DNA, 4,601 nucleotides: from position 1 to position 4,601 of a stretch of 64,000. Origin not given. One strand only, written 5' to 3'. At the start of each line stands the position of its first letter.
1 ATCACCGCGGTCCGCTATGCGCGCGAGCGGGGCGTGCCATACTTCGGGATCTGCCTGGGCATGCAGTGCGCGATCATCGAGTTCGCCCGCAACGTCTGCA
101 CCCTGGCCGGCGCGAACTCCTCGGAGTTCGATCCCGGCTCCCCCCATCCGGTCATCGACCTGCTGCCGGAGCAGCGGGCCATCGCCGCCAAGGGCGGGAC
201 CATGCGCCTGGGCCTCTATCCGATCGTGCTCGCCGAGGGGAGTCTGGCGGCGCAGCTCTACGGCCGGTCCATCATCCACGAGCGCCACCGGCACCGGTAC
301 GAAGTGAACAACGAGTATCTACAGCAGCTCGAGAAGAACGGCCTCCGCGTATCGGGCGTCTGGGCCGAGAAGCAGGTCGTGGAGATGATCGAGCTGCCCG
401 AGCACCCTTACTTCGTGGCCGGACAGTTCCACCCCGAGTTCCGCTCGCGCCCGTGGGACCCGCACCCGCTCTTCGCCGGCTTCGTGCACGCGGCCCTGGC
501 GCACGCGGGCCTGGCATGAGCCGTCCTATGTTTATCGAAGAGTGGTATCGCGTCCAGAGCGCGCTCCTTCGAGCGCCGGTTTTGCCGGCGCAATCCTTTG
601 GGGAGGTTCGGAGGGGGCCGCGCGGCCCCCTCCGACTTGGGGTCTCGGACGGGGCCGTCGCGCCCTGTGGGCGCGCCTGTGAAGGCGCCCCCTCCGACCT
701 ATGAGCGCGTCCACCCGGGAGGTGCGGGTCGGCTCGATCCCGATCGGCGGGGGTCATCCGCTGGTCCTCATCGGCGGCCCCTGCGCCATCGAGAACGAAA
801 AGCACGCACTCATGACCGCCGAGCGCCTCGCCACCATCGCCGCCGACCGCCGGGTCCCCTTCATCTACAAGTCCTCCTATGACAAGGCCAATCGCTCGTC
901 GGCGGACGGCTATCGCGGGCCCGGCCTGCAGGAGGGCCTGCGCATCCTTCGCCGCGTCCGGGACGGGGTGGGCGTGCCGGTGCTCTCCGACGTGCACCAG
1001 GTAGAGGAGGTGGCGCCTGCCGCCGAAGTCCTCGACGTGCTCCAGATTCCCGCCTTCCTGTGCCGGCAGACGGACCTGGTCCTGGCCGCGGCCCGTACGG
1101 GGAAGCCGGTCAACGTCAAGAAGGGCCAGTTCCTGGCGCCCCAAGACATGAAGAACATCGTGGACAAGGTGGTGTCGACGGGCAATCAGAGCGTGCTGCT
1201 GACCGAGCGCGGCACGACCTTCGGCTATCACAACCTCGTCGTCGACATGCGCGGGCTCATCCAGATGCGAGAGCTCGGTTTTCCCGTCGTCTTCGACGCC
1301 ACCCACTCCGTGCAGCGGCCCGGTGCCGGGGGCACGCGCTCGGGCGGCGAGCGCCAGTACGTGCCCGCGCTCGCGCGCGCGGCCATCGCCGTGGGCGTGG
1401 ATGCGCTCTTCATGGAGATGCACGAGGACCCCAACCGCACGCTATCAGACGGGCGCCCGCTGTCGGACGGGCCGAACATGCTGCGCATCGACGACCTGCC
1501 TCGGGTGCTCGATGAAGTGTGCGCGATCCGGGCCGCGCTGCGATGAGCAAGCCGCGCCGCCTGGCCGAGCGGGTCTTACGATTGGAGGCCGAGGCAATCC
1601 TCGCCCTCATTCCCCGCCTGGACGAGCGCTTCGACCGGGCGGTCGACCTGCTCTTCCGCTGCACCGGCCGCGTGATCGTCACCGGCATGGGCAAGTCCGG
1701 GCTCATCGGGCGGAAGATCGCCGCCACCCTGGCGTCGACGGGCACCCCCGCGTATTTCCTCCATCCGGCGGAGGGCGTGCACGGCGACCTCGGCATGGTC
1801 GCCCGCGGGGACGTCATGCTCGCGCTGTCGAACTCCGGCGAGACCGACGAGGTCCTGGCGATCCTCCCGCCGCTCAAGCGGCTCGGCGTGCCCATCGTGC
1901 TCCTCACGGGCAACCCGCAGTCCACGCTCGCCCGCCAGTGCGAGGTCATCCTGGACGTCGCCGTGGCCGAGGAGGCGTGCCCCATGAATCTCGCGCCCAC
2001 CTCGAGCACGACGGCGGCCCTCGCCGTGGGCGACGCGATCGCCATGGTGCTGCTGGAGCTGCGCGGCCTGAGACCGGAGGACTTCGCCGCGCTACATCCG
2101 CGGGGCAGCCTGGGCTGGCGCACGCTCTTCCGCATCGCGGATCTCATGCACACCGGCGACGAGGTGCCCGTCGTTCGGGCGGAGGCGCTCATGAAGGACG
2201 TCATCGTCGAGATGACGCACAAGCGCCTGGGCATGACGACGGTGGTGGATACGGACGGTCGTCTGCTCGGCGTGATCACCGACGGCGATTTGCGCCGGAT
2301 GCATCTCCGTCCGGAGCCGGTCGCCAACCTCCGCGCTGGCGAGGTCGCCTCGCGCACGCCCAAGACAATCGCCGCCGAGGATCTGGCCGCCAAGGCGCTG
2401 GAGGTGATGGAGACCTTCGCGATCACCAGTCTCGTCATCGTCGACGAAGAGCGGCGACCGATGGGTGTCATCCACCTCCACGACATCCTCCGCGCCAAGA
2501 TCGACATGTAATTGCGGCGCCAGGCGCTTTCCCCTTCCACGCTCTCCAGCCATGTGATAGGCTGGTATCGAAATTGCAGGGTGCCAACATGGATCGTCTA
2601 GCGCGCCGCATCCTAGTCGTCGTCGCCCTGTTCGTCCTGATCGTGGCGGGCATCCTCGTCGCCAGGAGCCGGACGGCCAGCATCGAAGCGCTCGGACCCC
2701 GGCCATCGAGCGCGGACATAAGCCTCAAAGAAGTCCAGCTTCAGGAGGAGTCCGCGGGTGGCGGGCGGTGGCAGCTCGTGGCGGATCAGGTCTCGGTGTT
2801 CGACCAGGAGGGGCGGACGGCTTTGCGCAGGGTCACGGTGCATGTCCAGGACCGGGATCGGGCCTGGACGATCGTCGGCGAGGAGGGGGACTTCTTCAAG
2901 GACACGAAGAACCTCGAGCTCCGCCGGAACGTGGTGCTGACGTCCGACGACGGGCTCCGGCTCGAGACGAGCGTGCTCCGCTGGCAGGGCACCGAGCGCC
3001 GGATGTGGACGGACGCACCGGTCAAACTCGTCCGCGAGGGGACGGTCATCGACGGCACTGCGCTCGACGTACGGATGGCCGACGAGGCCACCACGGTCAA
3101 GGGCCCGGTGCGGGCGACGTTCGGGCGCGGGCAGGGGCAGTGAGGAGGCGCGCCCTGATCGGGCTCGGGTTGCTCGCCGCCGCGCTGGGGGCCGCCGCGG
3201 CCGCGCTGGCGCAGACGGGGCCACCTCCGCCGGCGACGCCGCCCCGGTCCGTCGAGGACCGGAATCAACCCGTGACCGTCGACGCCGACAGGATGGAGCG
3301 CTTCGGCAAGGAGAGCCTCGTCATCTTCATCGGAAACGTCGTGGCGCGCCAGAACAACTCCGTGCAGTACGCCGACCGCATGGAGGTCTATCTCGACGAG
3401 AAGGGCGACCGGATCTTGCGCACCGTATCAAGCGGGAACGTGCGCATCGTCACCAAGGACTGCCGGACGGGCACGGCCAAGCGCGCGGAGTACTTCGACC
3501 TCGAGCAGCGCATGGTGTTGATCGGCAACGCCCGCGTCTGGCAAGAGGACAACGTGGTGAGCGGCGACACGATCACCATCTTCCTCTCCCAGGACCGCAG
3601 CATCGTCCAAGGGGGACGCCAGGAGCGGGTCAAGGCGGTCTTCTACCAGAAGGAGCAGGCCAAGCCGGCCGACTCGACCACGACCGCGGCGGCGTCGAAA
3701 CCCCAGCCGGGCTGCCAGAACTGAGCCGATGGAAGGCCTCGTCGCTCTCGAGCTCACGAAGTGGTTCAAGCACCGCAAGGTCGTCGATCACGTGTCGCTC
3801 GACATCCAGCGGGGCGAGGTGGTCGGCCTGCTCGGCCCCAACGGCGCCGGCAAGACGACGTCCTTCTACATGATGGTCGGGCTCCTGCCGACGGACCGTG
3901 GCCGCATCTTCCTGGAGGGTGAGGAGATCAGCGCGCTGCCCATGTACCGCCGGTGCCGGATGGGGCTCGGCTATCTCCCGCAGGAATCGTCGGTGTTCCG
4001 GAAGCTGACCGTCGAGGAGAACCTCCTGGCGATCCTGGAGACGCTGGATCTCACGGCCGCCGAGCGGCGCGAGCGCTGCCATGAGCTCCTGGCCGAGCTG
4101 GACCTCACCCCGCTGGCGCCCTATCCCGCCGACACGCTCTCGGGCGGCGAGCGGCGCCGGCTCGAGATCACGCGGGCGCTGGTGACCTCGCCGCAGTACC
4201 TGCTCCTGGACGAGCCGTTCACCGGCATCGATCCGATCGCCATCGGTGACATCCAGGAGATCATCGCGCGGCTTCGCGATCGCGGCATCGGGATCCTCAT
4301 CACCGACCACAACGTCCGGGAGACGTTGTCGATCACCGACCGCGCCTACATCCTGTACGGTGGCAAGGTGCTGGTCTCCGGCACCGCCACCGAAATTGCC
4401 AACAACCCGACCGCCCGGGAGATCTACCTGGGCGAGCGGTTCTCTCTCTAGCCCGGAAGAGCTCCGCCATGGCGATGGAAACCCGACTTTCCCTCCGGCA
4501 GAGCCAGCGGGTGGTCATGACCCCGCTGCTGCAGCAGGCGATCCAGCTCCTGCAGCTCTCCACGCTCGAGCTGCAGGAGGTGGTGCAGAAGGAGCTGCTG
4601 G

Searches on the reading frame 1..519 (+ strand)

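Call 25: search_protein_families(library=pfam, proteins=[window:1-519:+], max_evalue=0.00001)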
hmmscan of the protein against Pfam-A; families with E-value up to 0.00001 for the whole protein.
window:1-519:+ (172 aa): 2 families
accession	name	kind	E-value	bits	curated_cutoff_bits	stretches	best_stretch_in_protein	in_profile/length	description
PF00117.34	GATase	-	1e-27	97.5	22.8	1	1-163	62-189/190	Glutamine amidotransferase class-I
PF07722.19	Peptidase_C26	-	1.8e-08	34.9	20.5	1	4-146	98-219/219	Peptidase C26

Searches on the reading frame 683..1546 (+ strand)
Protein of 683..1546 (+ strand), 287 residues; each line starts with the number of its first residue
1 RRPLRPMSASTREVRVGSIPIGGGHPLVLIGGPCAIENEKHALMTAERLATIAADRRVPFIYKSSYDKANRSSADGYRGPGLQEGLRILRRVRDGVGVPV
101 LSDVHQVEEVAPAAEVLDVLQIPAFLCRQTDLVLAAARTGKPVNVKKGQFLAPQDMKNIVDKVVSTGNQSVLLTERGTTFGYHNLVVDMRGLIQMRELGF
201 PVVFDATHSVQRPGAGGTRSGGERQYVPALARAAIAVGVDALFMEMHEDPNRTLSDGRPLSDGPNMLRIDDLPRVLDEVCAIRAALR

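Call 25: search_protein_families(library=pfam, proteins=[window:683-1546:+], max_evalue=0.00001)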
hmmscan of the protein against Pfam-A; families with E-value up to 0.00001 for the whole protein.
window:683-1546:+ (287 aa): 1 family
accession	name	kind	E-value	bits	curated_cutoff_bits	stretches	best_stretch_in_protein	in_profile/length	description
PF00793.26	DAHP_synth_1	-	1.2e-69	234.6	25.5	1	18-272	9-254/270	DAHP synthetase I family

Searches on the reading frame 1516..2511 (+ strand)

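Call 25: search_protein_families(library=pfam, proteins=[window:1516-2511:+], max_evalue=0.00001)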
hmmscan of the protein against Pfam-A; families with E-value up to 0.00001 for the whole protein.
window:1516-2511:+ (331 aa): 2 families
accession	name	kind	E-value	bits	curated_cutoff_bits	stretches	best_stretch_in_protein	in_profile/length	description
PF01380.27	SIS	-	1.3e-29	103.1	25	1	47-177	2-130/131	SIS domain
PF00571.33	CBS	-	2.7e-16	60.1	24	2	275-328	2-55/57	CBS domain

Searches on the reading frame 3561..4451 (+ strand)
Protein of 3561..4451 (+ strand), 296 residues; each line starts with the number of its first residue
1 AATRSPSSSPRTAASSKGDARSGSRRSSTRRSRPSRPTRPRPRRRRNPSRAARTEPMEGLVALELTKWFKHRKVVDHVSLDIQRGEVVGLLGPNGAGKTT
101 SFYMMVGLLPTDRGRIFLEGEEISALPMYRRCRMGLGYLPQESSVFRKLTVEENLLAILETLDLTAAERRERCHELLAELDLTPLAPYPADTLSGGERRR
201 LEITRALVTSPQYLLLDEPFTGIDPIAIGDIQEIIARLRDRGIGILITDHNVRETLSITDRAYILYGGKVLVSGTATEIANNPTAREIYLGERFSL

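Call 25: search_protein_families(library=pfam, proteins=[window:3561-4451:+], max_evalue=0.00001)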
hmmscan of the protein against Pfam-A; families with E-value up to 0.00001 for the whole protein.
window:3561-4451:+ (296 aa): 1 family
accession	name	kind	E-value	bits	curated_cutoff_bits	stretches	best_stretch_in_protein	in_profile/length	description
PF00005.33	ABC_tran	-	2.5e-34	119.2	25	1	76-220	2-136/137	ABC transporter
